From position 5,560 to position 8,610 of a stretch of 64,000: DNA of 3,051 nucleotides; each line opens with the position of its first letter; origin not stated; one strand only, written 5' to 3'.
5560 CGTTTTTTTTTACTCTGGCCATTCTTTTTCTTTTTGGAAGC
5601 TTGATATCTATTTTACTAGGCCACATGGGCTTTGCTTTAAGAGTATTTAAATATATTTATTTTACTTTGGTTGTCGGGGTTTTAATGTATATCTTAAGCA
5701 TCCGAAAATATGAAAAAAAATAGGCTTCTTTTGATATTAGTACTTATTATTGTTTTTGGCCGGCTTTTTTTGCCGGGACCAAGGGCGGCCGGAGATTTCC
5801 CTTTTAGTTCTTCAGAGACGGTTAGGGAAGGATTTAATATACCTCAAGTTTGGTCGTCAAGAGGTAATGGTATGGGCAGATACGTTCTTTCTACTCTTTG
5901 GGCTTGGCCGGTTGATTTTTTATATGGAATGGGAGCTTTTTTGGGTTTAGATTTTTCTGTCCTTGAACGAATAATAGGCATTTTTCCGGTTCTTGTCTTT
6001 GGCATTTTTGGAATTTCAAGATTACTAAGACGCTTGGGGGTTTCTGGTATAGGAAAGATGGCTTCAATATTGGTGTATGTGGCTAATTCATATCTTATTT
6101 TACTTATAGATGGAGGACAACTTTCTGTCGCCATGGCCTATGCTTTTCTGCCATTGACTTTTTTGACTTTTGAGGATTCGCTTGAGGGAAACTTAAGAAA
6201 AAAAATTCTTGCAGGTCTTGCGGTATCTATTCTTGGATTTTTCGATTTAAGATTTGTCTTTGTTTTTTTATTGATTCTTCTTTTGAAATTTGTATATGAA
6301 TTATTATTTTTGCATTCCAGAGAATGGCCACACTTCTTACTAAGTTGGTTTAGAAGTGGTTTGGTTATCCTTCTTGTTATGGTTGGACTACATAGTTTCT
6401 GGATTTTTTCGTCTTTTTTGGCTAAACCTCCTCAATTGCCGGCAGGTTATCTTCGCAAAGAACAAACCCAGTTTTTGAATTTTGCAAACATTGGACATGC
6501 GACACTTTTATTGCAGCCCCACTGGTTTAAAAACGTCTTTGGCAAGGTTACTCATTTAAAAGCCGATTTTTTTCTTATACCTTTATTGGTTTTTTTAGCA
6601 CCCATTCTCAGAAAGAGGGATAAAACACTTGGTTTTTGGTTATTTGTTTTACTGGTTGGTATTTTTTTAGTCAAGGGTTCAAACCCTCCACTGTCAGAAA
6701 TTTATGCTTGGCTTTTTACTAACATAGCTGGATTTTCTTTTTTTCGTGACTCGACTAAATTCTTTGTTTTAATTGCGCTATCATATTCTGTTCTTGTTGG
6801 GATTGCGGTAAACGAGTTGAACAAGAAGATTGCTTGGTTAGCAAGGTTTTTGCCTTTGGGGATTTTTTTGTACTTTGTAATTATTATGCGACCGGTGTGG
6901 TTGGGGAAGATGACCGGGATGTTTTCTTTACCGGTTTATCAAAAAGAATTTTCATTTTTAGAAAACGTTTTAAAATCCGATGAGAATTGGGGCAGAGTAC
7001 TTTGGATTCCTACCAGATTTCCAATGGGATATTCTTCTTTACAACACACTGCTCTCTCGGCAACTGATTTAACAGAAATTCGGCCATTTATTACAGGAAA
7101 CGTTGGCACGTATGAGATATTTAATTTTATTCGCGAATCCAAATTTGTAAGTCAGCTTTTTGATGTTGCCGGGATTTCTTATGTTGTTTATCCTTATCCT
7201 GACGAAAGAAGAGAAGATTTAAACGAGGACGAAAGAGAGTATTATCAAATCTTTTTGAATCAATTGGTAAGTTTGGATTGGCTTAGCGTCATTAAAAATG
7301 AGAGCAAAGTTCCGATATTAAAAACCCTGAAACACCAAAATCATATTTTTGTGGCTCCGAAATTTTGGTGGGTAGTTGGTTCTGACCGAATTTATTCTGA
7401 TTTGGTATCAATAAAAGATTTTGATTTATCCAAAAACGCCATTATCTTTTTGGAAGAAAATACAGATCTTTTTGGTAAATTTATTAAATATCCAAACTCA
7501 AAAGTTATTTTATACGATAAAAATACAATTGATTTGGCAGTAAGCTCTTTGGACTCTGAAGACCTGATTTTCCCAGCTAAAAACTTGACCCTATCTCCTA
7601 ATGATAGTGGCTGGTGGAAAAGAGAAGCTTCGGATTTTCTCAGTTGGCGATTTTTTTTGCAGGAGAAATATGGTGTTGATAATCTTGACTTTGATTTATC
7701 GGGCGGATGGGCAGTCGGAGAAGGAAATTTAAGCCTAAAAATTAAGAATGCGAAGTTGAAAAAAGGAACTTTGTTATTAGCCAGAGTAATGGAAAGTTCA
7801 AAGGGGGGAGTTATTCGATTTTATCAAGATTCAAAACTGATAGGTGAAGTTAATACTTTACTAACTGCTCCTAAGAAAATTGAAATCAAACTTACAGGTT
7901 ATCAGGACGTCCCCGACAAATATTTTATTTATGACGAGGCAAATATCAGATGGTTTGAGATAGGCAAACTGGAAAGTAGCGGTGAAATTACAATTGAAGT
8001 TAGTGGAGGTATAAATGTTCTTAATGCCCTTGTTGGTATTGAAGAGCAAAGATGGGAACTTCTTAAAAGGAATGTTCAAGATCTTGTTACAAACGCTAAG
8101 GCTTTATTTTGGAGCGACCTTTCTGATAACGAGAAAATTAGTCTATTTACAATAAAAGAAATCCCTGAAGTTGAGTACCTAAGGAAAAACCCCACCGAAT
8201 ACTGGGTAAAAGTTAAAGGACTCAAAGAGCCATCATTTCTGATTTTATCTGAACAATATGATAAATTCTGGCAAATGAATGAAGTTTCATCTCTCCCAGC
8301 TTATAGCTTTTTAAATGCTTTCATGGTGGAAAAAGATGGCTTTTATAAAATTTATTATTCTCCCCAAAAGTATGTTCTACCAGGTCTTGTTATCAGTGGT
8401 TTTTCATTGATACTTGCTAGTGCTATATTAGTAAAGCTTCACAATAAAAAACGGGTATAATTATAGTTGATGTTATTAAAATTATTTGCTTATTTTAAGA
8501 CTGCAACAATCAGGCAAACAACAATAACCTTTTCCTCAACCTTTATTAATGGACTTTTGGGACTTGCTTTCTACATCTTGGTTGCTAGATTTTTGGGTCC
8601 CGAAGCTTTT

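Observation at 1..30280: A ~30-kb co-directional glycan-assembly supercluster dominated by extracytoplasmic GT-C enzymes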

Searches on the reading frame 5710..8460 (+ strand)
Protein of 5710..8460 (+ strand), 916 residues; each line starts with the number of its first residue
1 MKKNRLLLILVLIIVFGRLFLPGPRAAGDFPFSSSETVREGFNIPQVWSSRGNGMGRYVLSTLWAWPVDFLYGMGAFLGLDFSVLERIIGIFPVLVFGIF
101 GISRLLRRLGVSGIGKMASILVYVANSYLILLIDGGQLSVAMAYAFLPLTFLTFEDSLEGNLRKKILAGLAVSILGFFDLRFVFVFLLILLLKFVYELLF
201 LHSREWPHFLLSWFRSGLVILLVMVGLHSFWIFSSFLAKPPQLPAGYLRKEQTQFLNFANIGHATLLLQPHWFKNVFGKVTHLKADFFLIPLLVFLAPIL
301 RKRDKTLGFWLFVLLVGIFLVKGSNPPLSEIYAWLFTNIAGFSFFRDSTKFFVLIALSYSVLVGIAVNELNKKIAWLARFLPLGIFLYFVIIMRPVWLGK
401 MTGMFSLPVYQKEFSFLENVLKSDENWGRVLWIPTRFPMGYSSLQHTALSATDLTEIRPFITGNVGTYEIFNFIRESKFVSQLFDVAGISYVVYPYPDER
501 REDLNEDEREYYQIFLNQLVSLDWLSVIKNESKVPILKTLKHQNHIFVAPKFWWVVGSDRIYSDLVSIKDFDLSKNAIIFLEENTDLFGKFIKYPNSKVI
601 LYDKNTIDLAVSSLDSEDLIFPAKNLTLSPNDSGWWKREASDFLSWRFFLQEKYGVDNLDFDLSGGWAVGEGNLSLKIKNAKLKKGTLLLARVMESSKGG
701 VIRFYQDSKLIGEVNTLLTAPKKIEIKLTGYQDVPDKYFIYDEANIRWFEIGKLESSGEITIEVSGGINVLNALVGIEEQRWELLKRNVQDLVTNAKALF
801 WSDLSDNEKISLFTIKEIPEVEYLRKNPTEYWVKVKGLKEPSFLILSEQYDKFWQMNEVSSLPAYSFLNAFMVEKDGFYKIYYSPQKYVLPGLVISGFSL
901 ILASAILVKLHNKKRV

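Call 4: search_protein_families(library=pfam, proteins=[window:5710-8460:+], max_evalue=0.01)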
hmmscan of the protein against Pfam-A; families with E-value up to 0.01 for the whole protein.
window:5710-8460:+ (916 aa): 0 families

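Call 8: search_solved_structures(query=window:5710-8460:+, max_evalue=1)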
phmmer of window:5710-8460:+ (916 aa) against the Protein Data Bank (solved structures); distinct sequences matched with E-value up to 1: 0.

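Call 11: find_homologous_proteins(query=window:5710-8460:+)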
Query window:5710-8460:+ (916 aa): 209 proteins with E <= 0.001 among 8000 candidates; the best 120 are listed.
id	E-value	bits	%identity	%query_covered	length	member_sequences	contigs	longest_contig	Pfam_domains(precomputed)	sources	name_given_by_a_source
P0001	0.0e+0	2053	100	100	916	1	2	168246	-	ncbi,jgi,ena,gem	-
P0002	0.0e+0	1362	63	100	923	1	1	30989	-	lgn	-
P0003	3.5e-295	1000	49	100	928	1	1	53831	-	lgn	-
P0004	6.1e-290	983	48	100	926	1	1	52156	-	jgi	jgi:hypothetical protein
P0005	9.3e-286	969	47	100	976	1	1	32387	-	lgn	-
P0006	8.1e-284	962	47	100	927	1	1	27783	-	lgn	-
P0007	1.8e-283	961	47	97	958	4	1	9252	-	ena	-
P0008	1.5e-282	958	47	98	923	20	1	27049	-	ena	-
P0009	5.6e-281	953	47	98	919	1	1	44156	-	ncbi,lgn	-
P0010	3.1e-277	941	46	100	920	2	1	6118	-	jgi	jgi:hypothetical protein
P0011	5.9e-277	940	45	100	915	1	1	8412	-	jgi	jgi:hypothetical protein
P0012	2.0e-273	928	47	98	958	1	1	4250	-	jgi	-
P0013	2.1e-271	921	47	99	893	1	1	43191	-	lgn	-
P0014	6.3e-271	920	45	100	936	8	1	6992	-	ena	-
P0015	2.9e-268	911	46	95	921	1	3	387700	-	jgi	jgi:hypothetical protein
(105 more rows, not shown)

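Call 14: find_encoding_contigs(protein=P0001, flank=10000, max_places=3)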
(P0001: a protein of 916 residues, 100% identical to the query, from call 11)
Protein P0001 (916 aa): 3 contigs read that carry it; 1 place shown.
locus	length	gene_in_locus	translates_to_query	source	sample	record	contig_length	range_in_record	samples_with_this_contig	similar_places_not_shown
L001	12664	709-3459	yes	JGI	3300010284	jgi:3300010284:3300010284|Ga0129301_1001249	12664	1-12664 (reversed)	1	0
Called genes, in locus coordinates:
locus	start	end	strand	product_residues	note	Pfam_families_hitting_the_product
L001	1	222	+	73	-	?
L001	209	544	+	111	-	-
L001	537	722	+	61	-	-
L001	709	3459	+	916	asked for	-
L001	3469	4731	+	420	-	PF01943:Polysacc_synt, PF13440:Polysacc_synt_3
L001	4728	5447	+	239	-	PF00535:Glycos_transf_2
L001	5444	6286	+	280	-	PF00535:Glycos_transf_2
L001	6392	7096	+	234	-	PF00535:Glycos_transf_2, PF10111:Glyco_tranf_2_2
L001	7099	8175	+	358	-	PF13439:Glyco_transf_4, PF20706:GT4-conflict (weak), PF00534:Glycos_transf_1, PF13692:Glyco_trans_1_4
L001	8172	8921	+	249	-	PF00535:Glycos_transf_2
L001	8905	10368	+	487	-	PF13231:PMT_2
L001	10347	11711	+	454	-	-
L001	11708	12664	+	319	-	?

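Call 16: search_solved_structures(query=A1, max_evalue=1)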
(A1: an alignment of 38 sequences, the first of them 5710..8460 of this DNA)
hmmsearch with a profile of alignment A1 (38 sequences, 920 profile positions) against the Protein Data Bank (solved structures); distinct sequences matched with E-value up to 1: 2.
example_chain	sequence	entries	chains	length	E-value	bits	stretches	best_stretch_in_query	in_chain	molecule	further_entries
9wiw_A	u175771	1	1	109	0.5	11.5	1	502-546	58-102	Endoribonuclease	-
7og7_A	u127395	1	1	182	0.63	11.2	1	545-604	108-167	NosL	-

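Call 20: search_protein_families(library=ncbifam, proteins=[window:5710-8460:+], max_evalue=0.01)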
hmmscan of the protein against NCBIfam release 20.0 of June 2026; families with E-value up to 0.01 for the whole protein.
window:5710-8460:+ (916 aa): 1 family
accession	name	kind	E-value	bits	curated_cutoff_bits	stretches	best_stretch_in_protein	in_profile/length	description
NF053599.1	transp_MmpA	equivalog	1.3e-11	43.8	210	1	288-441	257-406/543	MmpA family trehalose lipid delivery protein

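Call 27: predict_structure(alignment_id=A1)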
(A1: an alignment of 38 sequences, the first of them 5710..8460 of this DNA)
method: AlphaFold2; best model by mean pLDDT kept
length: 916 residues; sequences in the alignment: 38
mean_pLDDT: 87.6   pTM: 0.85
mean pLDDT of the five models: 87.6, 85.4, 85.1, 84.9, 84.3
residues with pLDDT >= 90: 527; 70-90: 329; 50-70: 52; < 50: 8
segments of 3 or more residues with pLDDT < 50: 244-247
pLDDT, mean of each block of 10 residues (from residue 1): 71 77 70 83 89 78 89 91 84 89 93 88 75 64 92 94 95 94 93 93 90 96 96 84 51 61 84 67 81 90 91 93 83 81 76 92 92 79 79 74 75 91 93 87 89 88 79 90 96 89 83 92 90 91 94 93 92 94 85 83 94 89 89 88 89 95 91 93 93 96 94 95 91 89 96 93 95 95 94 92 93 86 93 94 94 92 95 94 94 96 93 64
secondary structure, 60 per line:
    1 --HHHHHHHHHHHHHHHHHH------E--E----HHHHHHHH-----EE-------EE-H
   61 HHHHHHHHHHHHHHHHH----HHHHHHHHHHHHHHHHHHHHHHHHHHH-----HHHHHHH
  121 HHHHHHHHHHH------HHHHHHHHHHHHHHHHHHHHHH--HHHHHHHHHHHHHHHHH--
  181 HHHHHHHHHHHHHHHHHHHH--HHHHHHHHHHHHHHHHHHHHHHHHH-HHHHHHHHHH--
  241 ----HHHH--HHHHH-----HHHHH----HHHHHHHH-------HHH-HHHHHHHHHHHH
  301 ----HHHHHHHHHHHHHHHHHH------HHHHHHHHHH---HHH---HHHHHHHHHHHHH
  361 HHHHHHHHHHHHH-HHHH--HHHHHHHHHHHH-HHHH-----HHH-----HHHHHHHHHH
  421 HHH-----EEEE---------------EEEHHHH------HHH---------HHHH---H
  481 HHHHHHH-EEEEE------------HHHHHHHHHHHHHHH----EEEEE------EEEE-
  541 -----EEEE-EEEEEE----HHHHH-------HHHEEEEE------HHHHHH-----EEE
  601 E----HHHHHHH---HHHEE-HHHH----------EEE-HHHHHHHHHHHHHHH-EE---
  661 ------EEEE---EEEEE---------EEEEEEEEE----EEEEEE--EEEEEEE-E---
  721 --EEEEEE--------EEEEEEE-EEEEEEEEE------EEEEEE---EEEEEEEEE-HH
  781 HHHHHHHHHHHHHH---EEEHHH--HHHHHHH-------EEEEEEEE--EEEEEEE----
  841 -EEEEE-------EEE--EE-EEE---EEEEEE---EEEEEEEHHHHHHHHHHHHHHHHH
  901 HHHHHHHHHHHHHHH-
elements in order (helices of 4 or more, strands of 3 or more residues): H3-20 H35-42 H60-77 H82-108 H114-131 H138-159 H162-178 H181-200 H203-227 H229-238 H245-248 H251-255 H261-265 H270-277 H289-300 H305-322 H329-338 H348-373 H375-378 H381-392 H394-397 H411-423 E429-432 E448-450 H451-454 H473-476 H480-487 E489-493 H506-520 E525-529 E536-539 E546-549 E551-556 H561-565 E576-580 H587-592 E598-601 H606-612 H622-625 E636-638 H640-654 E667-670 E674-678 E688-696 E701-706 E709-715 E723-728 E737-743 E745-753 E760-765 E769-777 H779-794 E798-800 H806-812 E820-827 E830-836 E842-846 E854-856 E862-864 E868-873 E877-883 H884-915

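Call 30: fold_search(model_id=the predicted structure, library=pdb)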
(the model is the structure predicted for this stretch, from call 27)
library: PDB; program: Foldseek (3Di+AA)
matches with E <= 10: 1089; with E <= 0.001: 8
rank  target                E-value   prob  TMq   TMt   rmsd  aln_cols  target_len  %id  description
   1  6w98_A                1.6e-12  1.00  0.48  0.35  18.3      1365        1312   10  Single-Particle Cryo-EM Structure of Arabinofuranosyltransferase AftD from Mycobacteria (released 2020-05-13)
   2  6wby                  9.4e-12  1.00  0.49  0.37  15.2      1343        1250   10  Single-Particle Cryo-EM Structure of Arabinofuranosyltransferase AftD from Mycobacteria, Mutant R1389S Class 2 (released 2020-05-13)
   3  6wbx                  2.5e-11  1.00  0.47  0.36  19.1      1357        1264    9  Single-Particle Cryo-EM Structure of Arabinofuranosyltransferase AftD from Mycobacteria, Mutant R1389S Class 1 (released 2020-05-13)
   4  3wnk                  1.4e-04  0.99  0.10  0.13  16.3       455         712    9  Crystal Structure of Bacillus circulans T-3040 cycloisomaltooligosaccharide glucanotransferase (released 2014-02-05)
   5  5x7g                  2.7e-04  0.99  0.10  0.13  16.1       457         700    8  Crystal Structure of Paenibacillus sp. 598K cycloisomaltooligosaccharide glucanotransferase (released 2017-04-26)
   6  3wno_A                2.7e-04  0.98  0.11  0.13  16.1       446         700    9  D308A mutant of Bacillus circulans T-3040 cycloisomaltooligosaccharide glucanotransferase complexed with cycloisomalto (released 2014-02-05)
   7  3wnp_A                3.2e-04  0.98  0.11  0.13  16.1       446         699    9  D308A, F268V, D469Y, A513V, and Y515S quintuple mutant of Bacillus circulans T-3040 cycloisomaltooligosaccharide gluca (released 2014-02-05)
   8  3wnn_B                5.4e-04  0.97  0.12  0.14  14.2       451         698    8  D308A mutant of Bacillus circulans T-3040 cycloisomaltooligosaccharide glucanotransferase complexed with isomaltooctao (released 2014-02-05)
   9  4w8j                  1.4e-03  1.00  0.10  0.09  21.8       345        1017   10  Structure of the full-length insecticidal protein Cry1Ac reveals intriguing details of toxin packaging into in vivo form (released 2014-09-17)
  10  8if8_C                2.2e-03  1.00  0.31  0.44   9.4       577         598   12  Arabinosyltransferase AftA (released 2023-05-31)
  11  6v1v_A                3.1e-03  0.21  0.10  0.11  29.3       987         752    9  VIP3B (VIP3B_2160) adapted for crystallization (released 2019-12-18)
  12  7bvf_B                3.5e-03  0.92  0.22  0.20  23.9       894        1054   10  Cryo-EM structure of Mycobacterium tuberculosis arabinosyltransferase EmbA-EmbB-AcpM2 in complex with ethambutol (released 2020-04-29)
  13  9qxq                  3.9e-03  0.95  0.09  0.08  22.4       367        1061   10  native structure of full-length pesticidal protein Cry1Ca18 at pH9, from crystals formed in vivo (released 2026-02-11)
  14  8if8_B                4.0e-03  1.00  0.32  0.44   8.6       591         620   11  Arabinosyltransferase AftA (released 2023-05-31)
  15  9mdi_A                4.6e-03  0.84  0.10  0.15  18.5       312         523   10  Clostridioides difficile Transferase B Component Dimer (released 2025-07-16)
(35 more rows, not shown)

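Call 32: find_related_loci(query=A1, collection=genome_contigs, flank=10000)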
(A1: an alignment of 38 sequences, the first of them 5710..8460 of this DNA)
Query A1 (916 aa) in genome_contigs; peptide patterns used: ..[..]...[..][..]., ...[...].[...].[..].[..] (x = any residue, [..] = any of these).
170 stretches matched a pattern; 68 encode a relative of the query (tblastn E <= 1e-3); 66 distinct loci.
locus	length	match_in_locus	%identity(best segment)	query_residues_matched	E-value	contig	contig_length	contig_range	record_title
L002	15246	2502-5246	49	4-916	0e+0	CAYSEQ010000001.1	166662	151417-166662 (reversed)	MAG TPA_asm: uncultured Gammaproteobacteria bacterium isolate binchicken_co30_31 genome assembly, contig: NODE_108_lengt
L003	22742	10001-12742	47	1-896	0e+0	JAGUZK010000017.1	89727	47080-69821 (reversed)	MAG: Candidatus Woesebacteria bacterium isolate DeMMO6_59 c_000000024226, whole genome shotgun sequence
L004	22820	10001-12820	46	22-914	0e+0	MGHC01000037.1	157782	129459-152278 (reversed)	MAG: Candidatus Woesebacteria bacterium RIFCSPLOWO2_01_FULL_39_10 rifcsplowo2_01_scaffold_970, whole genome shotgun sequ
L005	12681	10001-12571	45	15-901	0e+0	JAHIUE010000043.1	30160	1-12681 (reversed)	MAG: Patescibacteria group bacterium isolate MM_PC_MetaG.mb.24 MM_PC_MetaG.mb.24_k141_772473, whole genome shotgun seque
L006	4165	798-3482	45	12-897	0e+0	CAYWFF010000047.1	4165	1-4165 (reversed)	MAG TPA_asm: uncultured Gammaproteobacteria bacterium isolate SRP193661_co1_213 genome assembly, contig: NODE_21974_leng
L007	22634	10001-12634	44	1-915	0e+0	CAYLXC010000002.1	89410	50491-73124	MAG TPA_asm: uncultured Gammaproteobacteria bacterium isolate SRP178908_co2_35 genome assembly, contig: NODE_37_length_8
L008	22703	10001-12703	41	6-908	0e+0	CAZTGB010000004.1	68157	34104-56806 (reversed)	MAG TPA_asm: uncultured Gammaproteobacteria bacterium isolate SRP090828_co3_120 genome assembly, contig: NODE_25_length_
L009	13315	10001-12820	43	3-902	0e+0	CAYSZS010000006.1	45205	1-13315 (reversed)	MAG TPA_asm: uncultured Gammaproteobacteria bacterium isolate SRP050083_co1_18 genome assembly, contig: NODE_230_length_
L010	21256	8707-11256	44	15-900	0e+0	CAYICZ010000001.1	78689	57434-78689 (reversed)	MAG TPA_asm: uncultured Gammaproteobacteria bacterium isolate ERP119705_co18_1 genome assembly, contig: NODE_196_length_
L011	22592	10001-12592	44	15-909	0e+0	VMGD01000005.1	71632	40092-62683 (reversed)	MAG: Microgenomates group bacterium Gr01-1014_7 G01um10147_scaffold_112, whole genome shotgun sequence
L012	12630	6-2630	44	11-894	0e+0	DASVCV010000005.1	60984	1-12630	MAG TPA_asm: Patescibacteria group bacterium isolate SMAG_U2016 k141_454622, whole genome shotgun sequence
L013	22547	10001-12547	44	20-897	0e+0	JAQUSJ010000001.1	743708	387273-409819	MAG: Candidatus Daviesbacteria bacterium isolate STD1_94 NODE_9_length_743708_cov_15.213565_Sandtown_D1, whole genome sh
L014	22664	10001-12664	43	1-913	0e+0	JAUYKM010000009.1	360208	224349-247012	MAG: Candidatus Daviesbacteria bacterium isolate C24_metabat.bin.195_sub C24_k141_65138, whole genome shotgun sequence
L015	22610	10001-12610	44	15-897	0e+0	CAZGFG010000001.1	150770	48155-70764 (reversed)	MAG TPA_asm: uncultured Gammaproteobacteria bacterium isolate binchicken_co125_1135 genome assembly, contig: NODE_224_le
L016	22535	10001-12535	42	20-897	0e+0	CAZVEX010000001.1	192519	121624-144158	MAG TPA_asm: uncultured Gammaproteobacteria bacterium isolate binchicken_co38_210 genome assembly, contig: NODE_177_leng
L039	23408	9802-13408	40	14-915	0e+0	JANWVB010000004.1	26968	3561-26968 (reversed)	MAG: Patescibacteria group bacterium isolate SKYG105 NODE_4_length_26968_cov_3.190398, whole genome shotgun sequence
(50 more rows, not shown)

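Call 39: search_protein_representatives(alignment_id=A1)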
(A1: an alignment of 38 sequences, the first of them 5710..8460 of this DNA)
Query: 38 sequences, 920 profile positions. Proteins with E-value up to 0.001 (for the whole library): 8275; up to 1e-10: 4677; up to 1e-30: 1731. The best 150 are listed.
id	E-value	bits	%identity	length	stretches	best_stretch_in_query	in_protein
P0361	0.0e+00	1269.6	-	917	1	5-919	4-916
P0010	0.0e+00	1269.5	-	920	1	5-918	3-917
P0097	0.0e+00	1268.8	-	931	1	4-913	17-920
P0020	0.0e+00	1257.6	-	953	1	7-916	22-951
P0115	0.0e+00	1238.1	-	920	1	2-917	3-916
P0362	0.0e+00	1199.9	-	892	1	15-912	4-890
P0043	0.0e+00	1198.1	-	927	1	3-916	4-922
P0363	0.0e+00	1186.4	-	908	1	2-915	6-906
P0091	0.0e+00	1165.5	-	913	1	3-915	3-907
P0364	0.0e+00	1147.2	-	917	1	9-915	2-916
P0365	0.0e+00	1146.9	-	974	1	6-917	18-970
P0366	0.0e+00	1146.0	-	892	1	5-916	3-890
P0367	0.0e+00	1136.7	-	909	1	1-917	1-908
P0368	0.0e+00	1131.3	-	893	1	4-916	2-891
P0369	0.0e+00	1130.9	-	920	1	27-918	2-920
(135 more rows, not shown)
